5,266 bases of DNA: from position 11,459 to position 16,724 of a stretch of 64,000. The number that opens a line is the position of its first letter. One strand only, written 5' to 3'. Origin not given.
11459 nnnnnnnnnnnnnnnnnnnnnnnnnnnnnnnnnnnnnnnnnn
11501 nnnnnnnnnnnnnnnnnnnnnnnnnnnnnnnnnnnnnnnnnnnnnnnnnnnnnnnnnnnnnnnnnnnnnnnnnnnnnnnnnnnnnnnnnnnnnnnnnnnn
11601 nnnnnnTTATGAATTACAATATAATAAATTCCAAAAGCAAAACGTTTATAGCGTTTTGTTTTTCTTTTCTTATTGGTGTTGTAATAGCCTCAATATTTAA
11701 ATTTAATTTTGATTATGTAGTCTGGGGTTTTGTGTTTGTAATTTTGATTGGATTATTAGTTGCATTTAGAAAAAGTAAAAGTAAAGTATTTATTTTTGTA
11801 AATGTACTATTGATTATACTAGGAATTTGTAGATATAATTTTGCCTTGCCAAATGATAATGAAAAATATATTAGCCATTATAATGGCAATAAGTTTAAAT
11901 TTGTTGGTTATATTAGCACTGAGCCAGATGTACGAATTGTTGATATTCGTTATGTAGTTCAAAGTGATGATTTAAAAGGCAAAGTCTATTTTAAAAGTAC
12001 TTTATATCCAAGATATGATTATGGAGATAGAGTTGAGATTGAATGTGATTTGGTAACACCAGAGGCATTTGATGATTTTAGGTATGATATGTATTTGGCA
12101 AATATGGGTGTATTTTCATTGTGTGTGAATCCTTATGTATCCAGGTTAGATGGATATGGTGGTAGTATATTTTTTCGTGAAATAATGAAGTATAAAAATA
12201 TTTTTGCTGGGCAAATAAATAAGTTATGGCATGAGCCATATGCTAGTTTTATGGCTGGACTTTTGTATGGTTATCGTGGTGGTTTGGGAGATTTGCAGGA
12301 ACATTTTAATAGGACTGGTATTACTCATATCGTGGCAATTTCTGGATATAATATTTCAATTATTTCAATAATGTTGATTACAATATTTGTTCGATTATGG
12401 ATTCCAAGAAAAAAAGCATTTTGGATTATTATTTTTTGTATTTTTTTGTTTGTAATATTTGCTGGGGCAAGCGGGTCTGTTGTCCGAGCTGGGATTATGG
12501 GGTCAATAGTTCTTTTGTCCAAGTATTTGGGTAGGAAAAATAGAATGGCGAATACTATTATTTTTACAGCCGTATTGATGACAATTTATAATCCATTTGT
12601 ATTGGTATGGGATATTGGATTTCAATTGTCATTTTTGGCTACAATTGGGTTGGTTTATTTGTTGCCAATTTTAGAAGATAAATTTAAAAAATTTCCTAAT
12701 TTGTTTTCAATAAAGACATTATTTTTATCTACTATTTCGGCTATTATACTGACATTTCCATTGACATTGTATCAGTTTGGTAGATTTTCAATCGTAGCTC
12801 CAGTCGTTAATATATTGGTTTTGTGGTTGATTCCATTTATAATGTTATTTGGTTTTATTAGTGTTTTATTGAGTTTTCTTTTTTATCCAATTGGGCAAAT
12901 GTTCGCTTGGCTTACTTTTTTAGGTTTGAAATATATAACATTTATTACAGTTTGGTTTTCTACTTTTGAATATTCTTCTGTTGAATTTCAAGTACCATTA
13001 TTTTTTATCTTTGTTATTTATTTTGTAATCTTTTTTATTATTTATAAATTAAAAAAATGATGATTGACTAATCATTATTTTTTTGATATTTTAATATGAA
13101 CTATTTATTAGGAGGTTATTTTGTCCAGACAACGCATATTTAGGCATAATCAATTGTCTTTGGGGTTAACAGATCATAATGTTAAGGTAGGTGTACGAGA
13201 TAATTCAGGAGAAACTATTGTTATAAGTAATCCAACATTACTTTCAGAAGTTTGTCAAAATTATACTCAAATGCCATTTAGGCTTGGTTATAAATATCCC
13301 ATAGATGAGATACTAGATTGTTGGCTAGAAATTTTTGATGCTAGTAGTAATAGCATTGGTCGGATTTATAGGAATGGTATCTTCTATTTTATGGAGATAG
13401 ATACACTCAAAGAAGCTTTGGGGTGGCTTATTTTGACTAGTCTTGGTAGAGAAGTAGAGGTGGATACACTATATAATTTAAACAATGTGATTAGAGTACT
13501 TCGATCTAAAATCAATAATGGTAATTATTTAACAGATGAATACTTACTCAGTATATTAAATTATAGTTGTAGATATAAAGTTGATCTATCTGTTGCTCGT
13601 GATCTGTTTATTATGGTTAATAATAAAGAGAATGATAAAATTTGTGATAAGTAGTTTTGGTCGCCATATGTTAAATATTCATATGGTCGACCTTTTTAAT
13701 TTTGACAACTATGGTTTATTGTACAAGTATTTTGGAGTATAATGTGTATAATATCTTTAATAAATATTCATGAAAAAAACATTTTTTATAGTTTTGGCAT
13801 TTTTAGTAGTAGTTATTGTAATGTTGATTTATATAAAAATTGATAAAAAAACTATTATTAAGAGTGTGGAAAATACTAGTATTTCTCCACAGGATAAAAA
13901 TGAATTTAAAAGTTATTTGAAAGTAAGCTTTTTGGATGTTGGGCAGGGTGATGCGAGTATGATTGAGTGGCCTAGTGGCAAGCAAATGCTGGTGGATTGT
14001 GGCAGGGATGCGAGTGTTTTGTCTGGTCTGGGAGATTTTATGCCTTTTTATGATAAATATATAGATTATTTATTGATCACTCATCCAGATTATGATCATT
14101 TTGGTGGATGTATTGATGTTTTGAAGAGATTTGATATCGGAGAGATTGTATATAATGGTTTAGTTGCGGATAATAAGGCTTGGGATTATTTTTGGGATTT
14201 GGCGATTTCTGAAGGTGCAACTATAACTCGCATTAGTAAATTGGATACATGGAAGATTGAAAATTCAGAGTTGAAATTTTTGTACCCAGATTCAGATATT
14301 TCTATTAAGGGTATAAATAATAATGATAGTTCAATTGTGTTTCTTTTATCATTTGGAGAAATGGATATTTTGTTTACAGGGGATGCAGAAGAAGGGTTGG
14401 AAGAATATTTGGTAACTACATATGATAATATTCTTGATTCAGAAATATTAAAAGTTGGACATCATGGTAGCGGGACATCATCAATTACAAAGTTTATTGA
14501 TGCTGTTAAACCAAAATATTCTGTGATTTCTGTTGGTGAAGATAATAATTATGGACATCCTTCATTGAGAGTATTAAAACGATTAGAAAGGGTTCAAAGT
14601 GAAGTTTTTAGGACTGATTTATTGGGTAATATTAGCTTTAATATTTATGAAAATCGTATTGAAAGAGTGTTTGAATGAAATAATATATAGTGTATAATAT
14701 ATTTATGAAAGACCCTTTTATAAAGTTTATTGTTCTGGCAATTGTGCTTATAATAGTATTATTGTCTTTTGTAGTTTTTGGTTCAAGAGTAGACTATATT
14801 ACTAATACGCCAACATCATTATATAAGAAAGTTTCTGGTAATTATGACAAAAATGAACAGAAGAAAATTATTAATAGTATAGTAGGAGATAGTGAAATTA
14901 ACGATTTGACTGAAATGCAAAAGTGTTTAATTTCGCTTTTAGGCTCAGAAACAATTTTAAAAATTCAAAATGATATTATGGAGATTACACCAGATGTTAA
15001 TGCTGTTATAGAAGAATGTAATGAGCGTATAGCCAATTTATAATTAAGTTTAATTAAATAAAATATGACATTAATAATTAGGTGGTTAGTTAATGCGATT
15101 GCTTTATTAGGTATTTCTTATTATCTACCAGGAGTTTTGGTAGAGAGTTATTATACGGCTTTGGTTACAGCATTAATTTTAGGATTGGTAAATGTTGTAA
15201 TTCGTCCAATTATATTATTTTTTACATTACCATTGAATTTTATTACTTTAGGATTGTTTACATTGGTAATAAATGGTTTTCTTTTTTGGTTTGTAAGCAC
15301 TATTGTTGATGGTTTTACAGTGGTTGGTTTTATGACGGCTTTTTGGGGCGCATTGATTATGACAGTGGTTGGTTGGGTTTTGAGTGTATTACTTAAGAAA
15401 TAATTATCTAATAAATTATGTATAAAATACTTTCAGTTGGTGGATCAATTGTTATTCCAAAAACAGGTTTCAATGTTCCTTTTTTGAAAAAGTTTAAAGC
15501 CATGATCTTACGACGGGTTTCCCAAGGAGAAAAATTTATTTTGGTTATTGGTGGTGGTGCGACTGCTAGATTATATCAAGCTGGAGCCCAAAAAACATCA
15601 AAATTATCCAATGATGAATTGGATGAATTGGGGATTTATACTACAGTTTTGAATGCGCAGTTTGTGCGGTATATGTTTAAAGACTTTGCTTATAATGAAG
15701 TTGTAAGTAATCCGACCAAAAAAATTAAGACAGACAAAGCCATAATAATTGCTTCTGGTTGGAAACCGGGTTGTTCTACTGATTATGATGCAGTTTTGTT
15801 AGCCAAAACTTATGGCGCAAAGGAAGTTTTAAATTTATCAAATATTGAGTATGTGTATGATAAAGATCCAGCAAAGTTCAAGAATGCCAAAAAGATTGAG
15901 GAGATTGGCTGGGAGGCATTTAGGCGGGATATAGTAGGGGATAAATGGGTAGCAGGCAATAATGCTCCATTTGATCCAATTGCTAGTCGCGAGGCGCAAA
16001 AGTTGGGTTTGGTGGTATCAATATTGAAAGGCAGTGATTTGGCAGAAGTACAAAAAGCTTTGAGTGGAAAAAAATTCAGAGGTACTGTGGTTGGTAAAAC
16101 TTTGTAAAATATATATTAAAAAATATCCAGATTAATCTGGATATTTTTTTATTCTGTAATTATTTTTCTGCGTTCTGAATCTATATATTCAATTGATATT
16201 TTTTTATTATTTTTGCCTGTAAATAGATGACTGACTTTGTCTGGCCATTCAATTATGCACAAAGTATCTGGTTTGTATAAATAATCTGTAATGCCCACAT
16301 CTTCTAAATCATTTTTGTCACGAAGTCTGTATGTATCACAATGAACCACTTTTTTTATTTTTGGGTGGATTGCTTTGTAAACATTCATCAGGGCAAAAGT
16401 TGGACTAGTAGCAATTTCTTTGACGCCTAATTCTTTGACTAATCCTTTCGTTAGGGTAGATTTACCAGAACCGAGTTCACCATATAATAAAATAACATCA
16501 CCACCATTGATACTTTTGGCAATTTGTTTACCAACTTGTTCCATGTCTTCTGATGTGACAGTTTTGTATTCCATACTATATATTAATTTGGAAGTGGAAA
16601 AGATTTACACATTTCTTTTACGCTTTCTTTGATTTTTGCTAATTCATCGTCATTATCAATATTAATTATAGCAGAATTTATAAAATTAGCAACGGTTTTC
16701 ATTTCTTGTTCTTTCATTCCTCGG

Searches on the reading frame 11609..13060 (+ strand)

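Call 30: search_protein_families(library=ncbifam, proteins=[window:11609-13060:+], max_evalue=0.00001)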
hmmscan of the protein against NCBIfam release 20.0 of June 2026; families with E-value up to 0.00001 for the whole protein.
window:11609-13060:+ (483 aa): 4 families
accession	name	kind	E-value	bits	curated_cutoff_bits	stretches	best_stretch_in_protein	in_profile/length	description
TIGR00360.1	ComEC_N-term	subfamily_domain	6.3e-24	85.2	36.5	1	238-413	1-169/171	ComEC/Rec2-related protein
TIGR00361.1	ComEC_Rec2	equivalog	4.9e-16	58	190.05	1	213-444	131-371/663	DNA internalization-related competence protein ComEC/Rec2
NF045979.1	ComEC_MAG0480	equivalog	3e-11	42.7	150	1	2-477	14-452/461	MAG0480 family ComEC-like protein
NF008580.0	PRK11539.1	equivalog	6.9e-09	34.6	969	1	210-442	198-438/758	ComEC family protein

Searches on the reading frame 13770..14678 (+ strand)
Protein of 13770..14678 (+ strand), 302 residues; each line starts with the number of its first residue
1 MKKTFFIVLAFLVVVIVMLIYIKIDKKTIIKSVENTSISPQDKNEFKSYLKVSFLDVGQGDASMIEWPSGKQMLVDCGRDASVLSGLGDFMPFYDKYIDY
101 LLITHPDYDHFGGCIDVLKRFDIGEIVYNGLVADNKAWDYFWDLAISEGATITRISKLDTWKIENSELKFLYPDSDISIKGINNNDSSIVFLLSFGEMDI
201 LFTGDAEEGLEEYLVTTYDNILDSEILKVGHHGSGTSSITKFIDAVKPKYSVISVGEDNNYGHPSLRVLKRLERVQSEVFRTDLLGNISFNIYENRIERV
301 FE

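Call 30: search_protein_families(library=ncbifam, proteins=[window:13770-14678:+], max_evalue=0.00001)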
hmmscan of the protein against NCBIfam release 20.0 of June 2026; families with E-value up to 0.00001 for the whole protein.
window:13770-14678:+ (302 aa): 5 families
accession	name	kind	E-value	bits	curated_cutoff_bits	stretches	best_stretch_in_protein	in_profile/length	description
TIGR00361.1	ComEC_Rec2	equivalog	2.1e-38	131.9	190.05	1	43-284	434-661/663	DNA internalization-related competence protein ComEC/Rec2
NF008580.0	PRK11539.1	equivalog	3e-26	92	969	1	10-297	464-733/758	ComEC family protein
NF049846.1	blaAHM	exception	1.5e-23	83.2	590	1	6-282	18-286/304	AHM family subclass B3-like metallo-beta-lactamase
NF041809.1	Avs1a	equivalog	1.3e-15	57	420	1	183-281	250-350/387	AVAST type 1 anti-phage system MBL fold metallo-hydrolase Avs1a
NF058524.1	6A-MBL_enzyme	equivalog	2.7e-09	36.6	220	0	56-117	3-76/346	anti-phage 6A-MBL system MBL-fold protein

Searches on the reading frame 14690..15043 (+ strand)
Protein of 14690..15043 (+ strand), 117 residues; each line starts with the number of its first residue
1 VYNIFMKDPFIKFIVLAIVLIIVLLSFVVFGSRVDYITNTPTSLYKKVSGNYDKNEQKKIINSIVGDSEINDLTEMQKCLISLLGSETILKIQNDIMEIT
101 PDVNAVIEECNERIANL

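Call 53: search_protein_families(library=pfam, proteins=[window:14690-15043:+], max_evalue=0.1)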
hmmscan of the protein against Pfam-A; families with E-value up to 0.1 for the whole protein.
window:14690-15043:+ (117 aa): 1 family
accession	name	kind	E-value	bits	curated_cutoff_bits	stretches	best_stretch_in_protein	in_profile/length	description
PF13786.12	DUF4179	-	0.02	15.7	30.1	1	9-65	5-64/94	Domain of unknown function (DUF4179)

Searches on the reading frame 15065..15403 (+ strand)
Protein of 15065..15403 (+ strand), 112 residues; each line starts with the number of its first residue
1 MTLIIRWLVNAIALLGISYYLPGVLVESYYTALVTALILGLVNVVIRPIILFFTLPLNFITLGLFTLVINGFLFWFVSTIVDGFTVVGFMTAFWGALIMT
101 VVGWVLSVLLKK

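Call 53: search_protein_families(library=pfam, proteins=[window:15065-15403:+], max_evalue=0.1)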
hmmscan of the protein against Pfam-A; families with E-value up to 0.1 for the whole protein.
window:15065-15403:+ (112 aa): 1 family
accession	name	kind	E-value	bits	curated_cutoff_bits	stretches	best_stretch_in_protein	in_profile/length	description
PF04020.18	Phage_holin_4_2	-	2e-32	112.3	28.8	1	1-105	1-105/105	Mycobacterial 4 TMS phage holin, superfamily IV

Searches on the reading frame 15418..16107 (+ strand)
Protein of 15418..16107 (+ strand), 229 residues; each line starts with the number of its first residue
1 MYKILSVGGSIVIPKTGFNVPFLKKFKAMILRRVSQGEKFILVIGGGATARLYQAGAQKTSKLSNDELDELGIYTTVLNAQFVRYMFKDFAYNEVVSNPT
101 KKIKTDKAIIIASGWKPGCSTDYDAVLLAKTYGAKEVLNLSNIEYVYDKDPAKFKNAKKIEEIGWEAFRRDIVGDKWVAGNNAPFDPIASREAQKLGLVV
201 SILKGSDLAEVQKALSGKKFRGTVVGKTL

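Call 30: search_protein_families(library=ncbifam, proteins=[window:15418-16107:+], max_evalue=0.00001)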
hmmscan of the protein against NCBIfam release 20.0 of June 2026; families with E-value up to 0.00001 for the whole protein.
window:15418-16107:+ (229 aa): 3 families
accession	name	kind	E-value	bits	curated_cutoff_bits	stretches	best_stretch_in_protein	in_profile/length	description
TIGR02076.1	pyrH_arch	equivalog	1.7e-49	168.4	158.05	1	4-225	2-221/222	UMP kinase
TIGR02075.1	pyrH_bact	equivalog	5.1e-13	49.2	243.9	1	16-167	19-184/233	UMP kinase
NF040647.1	IPPK_Arch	equivalog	3.4e-08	33.1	120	0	125-225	158-259/259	isopentenyl phosphate kinase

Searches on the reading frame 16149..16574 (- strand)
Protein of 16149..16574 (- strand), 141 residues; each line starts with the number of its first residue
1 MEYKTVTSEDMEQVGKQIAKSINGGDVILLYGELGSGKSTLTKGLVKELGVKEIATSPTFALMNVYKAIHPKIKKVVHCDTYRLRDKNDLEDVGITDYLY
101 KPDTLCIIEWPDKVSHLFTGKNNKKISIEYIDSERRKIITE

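Call 30: search_protein_families(library=ncbifam, proteins=[window:16149-16574:-], max_evalue=0.00001)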
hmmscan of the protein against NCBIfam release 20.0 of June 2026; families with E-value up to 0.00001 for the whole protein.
window:16149-16574:- (141 aa): 2 families
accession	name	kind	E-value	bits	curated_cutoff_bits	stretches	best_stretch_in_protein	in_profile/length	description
TIGR00150.1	T6A_YjeE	equivalog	7.7e-33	113.2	60.1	1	9-136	6-128/135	tRNA (adenosine(37)-N6)-threonylcarbamoyltransferase complex ATPase subunit type 1 TsaE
NF007931.0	PRK10646.1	equivalog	5.6e-25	88.1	246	1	13-136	16-134/153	tRNA (adenosine(37)-N6)-threonylcarbamoyltransferase complex ATPase subunit type 1 TsaE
